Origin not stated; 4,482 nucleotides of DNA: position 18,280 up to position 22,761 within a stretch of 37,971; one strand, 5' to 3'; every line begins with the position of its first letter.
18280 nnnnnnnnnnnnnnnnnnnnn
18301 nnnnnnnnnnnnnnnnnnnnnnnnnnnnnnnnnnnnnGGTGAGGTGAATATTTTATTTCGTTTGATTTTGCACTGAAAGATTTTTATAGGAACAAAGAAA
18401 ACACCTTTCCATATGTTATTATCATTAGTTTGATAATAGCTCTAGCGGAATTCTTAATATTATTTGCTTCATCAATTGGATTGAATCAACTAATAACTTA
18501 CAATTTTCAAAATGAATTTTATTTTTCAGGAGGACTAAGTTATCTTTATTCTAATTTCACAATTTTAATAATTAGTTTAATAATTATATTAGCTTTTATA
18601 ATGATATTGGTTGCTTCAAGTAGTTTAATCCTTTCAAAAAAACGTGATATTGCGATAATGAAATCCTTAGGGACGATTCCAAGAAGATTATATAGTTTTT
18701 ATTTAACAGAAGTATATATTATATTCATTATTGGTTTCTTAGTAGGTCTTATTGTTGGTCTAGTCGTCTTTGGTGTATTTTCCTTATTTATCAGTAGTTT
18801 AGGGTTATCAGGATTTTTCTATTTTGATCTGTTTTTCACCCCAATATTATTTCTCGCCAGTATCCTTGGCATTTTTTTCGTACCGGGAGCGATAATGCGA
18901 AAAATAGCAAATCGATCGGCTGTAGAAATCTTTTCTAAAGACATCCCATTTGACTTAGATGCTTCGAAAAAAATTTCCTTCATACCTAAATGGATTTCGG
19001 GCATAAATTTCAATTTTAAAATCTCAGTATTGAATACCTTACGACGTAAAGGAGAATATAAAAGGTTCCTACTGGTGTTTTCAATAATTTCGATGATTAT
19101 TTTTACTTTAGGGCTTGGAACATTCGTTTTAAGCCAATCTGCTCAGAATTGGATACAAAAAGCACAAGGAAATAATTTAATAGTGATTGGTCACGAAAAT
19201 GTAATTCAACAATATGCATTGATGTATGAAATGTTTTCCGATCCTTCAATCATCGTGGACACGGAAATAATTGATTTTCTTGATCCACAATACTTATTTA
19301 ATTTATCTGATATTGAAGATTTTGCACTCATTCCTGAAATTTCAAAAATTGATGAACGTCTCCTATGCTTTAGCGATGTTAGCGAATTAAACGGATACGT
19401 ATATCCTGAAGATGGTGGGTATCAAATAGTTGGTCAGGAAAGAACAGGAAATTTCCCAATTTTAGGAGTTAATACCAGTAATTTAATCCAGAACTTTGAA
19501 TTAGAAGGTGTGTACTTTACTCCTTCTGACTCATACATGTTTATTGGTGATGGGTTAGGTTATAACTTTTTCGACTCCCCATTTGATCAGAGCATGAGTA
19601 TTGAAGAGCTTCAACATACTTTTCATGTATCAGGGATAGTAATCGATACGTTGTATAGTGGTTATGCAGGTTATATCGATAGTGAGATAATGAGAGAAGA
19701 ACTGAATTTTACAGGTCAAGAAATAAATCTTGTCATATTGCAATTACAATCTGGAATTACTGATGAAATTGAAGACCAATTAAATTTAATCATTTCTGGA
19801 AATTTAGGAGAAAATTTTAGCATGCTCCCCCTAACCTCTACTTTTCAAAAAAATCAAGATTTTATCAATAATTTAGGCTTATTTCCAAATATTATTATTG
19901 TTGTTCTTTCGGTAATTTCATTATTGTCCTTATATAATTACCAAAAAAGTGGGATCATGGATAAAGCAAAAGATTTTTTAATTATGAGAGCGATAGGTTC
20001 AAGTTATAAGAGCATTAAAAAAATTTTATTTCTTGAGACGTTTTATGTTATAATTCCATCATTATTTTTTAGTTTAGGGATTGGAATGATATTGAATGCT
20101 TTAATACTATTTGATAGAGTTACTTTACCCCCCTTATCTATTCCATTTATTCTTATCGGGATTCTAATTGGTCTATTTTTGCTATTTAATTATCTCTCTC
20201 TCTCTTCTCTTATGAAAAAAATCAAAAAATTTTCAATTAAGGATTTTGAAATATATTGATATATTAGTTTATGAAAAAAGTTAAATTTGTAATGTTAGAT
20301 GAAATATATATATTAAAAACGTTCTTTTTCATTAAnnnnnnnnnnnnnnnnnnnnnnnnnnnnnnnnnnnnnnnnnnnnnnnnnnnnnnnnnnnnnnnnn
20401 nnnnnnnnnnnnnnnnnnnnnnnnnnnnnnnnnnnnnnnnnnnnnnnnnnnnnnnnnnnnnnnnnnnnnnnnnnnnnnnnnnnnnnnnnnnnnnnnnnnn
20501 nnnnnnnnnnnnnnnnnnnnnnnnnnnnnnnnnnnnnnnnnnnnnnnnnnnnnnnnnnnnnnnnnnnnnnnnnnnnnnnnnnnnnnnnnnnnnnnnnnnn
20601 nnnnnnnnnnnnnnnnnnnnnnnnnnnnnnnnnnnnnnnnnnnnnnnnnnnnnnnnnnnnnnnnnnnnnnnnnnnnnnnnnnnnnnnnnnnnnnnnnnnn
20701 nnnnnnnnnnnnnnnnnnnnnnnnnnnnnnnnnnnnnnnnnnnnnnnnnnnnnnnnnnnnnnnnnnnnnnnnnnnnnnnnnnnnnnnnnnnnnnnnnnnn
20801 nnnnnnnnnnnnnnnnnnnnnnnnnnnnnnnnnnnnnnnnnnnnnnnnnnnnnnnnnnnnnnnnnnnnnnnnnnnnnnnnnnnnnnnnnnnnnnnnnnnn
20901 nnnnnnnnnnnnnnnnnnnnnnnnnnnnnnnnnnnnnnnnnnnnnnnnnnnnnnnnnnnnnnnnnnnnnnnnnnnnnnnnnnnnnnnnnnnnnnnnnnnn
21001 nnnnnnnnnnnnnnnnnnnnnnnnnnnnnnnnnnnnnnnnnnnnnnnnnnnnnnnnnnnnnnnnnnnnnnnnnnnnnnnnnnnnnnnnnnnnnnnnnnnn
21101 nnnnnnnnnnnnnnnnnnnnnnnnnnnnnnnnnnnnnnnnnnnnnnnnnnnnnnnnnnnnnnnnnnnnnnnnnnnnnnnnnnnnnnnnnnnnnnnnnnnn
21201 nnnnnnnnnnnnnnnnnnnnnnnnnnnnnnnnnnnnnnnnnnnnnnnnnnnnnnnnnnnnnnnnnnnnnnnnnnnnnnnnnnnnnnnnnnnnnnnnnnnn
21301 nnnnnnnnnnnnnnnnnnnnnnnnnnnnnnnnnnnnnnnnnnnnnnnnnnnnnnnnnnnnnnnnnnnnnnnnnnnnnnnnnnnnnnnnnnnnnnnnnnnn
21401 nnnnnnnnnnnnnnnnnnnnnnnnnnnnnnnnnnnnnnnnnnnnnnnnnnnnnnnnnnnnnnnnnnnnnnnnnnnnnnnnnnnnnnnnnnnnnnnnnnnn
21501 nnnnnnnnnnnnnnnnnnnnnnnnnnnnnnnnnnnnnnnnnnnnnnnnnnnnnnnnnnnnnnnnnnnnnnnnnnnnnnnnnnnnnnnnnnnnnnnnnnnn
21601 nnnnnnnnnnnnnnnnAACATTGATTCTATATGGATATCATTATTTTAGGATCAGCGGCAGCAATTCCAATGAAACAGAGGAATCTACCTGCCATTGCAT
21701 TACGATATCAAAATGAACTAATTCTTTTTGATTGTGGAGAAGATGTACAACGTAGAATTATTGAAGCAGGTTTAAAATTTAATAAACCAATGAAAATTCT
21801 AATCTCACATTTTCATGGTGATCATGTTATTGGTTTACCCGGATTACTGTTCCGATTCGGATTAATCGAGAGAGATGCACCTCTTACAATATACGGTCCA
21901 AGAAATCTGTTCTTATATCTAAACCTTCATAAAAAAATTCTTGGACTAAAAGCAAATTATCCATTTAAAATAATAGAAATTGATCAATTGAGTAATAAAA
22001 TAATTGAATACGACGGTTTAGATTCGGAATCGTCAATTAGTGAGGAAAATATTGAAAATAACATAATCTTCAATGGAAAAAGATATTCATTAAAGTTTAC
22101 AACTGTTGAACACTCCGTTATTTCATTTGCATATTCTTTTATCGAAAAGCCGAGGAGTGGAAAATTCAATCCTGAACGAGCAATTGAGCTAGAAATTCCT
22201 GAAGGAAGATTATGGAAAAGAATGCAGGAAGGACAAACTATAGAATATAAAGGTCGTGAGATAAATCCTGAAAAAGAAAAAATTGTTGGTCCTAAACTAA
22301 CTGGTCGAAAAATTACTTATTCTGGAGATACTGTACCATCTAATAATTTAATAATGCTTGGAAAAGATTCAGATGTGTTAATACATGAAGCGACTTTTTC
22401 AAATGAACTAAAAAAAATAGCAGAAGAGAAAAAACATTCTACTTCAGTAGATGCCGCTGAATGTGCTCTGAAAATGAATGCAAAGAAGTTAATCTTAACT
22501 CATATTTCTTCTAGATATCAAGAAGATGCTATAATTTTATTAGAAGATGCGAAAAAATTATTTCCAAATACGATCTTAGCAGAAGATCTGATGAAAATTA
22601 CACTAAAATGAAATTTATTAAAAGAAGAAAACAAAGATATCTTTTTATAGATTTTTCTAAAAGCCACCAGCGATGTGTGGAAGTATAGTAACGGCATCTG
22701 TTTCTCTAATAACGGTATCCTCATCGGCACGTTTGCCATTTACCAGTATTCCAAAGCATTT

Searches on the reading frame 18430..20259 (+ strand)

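Call 50: search_protein_families(library=pfam, proteins=[window:18430-20259:+], max_evalue=0.0001)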
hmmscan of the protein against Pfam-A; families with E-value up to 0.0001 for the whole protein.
window:18430-20259:+ (609 aa): 1 family
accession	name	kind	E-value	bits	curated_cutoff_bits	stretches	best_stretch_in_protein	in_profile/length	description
PF02687.27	FtsX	-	2.4e-20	73.2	25.5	2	487-601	1-118/120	FtsX-like permease C-terminal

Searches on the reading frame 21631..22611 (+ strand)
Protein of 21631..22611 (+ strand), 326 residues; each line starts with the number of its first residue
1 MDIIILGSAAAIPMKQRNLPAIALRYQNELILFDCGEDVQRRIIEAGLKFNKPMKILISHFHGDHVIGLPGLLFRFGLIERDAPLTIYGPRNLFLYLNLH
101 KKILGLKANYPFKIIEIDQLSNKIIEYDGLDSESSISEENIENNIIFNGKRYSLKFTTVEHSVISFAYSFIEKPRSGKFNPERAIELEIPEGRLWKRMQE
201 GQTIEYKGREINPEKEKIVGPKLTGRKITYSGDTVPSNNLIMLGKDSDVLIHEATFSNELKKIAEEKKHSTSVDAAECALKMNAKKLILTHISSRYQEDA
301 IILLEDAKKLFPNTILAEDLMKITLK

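Call 50: search_protein_families(library=pfam, proteins=[window:21631-22611:+], max_evalue=0.0001)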
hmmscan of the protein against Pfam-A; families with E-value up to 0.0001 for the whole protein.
window:21631-22611:+ (326 aa): 3 families
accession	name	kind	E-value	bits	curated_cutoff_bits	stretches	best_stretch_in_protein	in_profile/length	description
PF12706.13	Lactamase_B_2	-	8.3e-14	52.1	27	1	210-292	117-200/200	Beta-lactamase superfamily domain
PF00753.33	Lactamase_B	-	1.9e-09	38.2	22.7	1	24-80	11-71/196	Metallo-beta-lactamase superfamily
PF13691.12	Lactamase_B_4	-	9.3e-05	22.4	27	0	18-62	11-56/63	tRNase Z endonuclease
